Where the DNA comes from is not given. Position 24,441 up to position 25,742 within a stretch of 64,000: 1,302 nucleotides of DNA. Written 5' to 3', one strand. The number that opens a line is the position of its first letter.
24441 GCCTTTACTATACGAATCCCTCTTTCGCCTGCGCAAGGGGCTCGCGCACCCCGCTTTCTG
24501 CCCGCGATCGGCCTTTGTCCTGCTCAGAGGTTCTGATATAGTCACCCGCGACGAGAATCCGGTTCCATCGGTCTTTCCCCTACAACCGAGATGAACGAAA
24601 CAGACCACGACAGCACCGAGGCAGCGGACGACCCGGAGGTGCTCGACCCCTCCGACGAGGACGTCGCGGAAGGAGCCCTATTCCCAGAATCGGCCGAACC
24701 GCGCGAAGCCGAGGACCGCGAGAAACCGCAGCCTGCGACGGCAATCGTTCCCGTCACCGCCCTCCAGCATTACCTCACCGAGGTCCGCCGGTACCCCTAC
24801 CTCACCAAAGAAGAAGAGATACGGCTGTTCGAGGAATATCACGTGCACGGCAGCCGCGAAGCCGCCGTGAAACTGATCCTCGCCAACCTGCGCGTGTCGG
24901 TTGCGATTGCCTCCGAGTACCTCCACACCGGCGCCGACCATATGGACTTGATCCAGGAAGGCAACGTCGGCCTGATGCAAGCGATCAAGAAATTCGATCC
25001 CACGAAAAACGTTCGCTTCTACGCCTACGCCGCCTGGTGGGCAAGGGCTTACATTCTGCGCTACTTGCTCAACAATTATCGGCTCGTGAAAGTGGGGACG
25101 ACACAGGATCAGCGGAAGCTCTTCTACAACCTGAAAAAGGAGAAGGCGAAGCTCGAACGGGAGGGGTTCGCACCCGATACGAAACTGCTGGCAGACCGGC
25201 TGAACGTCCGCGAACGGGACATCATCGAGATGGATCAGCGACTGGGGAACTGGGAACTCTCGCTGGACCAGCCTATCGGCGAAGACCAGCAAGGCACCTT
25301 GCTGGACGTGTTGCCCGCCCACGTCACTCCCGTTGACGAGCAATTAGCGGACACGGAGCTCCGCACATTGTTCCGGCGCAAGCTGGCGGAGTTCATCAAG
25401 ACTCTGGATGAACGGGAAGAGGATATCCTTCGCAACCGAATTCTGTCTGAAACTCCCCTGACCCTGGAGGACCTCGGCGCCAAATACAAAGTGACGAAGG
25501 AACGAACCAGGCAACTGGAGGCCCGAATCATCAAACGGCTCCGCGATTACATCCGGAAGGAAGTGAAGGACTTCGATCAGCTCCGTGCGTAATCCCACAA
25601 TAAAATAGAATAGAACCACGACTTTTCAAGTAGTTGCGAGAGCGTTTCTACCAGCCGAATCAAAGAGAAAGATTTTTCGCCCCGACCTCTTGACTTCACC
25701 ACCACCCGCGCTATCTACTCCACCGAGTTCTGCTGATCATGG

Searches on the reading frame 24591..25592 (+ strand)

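Call 63: search_protein_families(library=pfam, proteins=[window:24591-25592:+], max_evalue=0.00001)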
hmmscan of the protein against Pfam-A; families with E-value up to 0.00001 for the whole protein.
window:24591-25592:+ (333 aa): 2 families
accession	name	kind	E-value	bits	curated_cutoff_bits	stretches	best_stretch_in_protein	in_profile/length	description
PF04542.20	Sigma70_r2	-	1.2e-17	63.9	24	1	95-162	1-68/71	Sigma-70 region 2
PF04545.22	Sigma70_r4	-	4.7e-11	42.5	24.1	1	269-318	2-49/50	Sigma-70, region 4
